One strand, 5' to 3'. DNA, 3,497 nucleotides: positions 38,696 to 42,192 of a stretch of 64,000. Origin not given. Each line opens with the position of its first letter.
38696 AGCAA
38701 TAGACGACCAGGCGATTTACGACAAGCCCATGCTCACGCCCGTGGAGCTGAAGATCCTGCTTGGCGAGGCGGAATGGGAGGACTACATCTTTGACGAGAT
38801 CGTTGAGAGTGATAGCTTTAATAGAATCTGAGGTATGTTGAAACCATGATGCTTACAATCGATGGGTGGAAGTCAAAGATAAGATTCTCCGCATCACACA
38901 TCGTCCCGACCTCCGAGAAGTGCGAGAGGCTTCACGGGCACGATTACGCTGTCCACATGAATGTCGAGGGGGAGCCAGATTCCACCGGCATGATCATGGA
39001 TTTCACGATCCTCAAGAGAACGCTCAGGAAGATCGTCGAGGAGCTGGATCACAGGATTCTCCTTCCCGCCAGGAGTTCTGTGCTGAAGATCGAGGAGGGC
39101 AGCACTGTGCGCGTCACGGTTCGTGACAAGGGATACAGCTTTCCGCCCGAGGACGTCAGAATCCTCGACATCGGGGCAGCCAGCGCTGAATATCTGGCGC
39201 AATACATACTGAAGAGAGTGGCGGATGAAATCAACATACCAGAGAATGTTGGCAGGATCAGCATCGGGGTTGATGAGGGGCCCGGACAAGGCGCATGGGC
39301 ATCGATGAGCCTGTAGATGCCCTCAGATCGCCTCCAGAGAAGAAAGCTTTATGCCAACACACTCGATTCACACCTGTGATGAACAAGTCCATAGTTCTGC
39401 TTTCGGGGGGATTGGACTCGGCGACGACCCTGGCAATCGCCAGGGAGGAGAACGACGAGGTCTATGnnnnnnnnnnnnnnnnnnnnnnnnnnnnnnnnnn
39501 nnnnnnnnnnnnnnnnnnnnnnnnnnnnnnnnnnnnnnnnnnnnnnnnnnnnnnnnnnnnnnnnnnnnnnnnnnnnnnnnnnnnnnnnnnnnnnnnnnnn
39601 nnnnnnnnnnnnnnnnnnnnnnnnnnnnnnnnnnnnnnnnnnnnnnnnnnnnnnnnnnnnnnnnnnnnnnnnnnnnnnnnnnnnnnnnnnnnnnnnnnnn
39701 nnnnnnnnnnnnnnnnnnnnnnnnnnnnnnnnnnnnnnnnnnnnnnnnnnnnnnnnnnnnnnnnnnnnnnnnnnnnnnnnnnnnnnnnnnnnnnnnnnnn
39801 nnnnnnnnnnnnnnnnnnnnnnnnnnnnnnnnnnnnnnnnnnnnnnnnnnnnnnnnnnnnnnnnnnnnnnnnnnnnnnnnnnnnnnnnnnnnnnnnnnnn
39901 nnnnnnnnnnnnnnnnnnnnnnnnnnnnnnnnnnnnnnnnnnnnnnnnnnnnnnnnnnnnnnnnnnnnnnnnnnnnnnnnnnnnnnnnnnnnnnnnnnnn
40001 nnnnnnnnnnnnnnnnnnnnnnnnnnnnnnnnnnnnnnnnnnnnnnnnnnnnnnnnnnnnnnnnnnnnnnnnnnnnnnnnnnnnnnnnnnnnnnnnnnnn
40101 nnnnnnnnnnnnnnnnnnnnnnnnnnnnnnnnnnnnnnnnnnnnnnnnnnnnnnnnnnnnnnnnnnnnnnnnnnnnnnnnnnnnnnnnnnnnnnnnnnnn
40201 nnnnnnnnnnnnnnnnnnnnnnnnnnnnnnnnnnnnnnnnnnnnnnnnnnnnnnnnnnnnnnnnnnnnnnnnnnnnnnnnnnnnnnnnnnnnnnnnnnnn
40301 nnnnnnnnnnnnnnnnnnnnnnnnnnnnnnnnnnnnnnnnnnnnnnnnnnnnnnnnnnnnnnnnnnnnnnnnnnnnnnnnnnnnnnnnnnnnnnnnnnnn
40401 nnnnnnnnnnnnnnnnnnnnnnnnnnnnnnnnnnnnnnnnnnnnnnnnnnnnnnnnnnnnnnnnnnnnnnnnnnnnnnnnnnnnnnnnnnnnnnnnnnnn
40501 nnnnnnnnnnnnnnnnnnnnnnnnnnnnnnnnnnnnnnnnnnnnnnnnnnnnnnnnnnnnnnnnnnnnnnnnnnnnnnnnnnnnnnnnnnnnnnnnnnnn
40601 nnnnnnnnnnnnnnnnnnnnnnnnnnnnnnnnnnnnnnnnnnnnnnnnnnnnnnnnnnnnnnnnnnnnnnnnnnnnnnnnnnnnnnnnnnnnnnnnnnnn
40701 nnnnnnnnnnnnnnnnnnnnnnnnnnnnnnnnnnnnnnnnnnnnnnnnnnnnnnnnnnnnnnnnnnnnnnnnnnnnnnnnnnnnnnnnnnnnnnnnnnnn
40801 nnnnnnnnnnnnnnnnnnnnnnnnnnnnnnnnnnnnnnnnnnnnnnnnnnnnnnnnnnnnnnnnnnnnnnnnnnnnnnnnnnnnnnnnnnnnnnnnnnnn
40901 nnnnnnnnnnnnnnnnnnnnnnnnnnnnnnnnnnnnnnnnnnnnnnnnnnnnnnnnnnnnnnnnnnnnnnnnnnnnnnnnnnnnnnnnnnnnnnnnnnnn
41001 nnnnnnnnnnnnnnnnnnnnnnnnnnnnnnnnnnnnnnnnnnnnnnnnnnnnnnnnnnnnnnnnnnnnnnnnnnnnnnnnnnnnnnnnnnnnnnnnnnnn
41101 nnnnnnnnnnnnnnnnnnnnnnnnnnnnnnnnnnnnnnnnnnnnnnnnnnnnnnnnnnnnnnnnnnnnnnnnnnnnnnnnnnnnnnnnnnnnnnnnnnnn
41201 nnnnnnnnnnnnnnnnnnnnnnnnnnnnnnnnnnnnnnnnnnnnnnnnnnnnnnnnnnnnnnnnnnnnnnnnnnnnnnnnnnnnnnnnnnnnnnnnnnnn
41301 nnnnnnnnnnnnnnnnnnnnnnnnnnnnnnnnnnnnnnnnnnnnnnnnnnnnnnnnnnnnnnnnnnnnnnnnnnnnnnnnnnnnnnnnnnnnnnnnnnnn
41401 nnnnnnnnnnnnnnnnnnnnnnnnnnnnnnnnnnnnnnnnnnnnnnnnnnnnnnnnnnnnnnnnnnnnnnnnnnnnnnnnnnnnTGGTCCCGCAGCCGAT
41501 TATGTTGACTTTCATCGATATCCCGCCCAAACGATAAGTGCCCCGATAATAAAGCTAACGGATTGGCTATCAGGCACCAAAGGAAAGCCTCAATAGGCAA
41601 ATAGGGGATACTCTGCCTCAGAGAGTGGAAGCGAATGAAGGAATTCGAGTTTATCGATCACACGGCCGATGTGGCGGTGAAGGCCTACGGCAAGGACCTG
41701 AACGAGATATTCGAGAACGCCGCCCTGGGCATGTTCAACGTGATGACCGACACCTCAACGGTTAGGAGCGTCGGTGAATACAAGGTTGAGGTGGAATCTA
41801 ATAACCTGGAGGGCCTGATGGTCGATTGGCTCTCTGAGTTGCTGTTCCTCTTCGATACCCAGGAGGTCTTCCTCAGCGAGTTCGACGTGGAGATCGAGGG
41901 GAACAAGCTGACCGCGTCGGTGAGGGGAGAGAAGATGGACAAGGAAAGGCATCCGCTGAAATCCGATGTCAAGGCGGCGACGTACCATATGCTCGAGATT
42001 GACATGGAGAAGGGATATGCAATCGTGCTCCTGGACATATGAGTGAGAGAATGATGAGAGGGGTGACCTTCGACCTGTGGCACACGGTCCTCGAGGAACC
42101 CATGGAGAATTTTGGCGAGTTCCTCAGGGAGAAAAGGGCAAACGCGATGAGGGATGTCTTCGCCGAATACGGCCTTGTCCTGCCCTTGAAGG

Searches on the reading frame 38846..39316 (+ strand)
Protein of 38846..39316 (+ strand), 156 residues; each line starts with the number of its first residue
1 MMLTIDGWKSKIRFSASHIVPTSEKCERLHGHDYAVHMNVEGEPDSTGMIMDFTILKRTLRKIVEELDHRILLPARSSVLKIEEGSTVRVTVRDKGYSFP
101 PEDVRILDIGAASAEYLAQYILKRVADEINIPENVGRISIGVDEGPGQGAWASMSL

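Call 62: search_protein_families(library=pfam, proteins=[window:38846-39316:+], max_evalue=0.001)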
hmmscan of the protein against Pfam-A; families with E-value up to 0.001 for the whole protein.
window:38846-39316:+ (156 aa): 1 family
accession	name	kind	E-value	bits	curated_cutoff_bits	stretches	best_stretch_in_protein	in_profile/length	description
PF01242.24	PTPS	-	6.5e-23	81.4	22.4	1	11-151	5-117/121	6-pyruvoyl tetrahydropterin synthase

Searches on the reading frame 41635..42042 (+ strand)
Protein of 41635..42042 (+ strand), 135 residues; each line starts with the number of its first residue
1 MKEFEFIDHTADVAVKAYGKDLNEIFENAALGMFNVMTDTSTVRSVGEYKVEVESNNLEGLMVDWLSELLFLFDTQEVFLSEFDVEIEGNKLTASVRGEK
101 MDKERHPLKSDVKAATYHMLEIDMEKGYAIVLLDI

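Call 62: search_protein_families(library=pfam, proteins=[window:41635-42042:+], max_evalue=0.001)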
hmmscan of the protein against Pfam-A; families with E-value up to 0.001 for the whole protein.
window:41635-42042:+ (135 aa): 1 family
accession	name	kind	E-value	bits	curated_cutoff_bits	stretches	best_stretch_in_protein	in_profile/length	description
PF01951.21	Archease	-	2.6e-44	151.3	25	1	4-135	1-136/136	Archease protein family (MTH1598/TM1083)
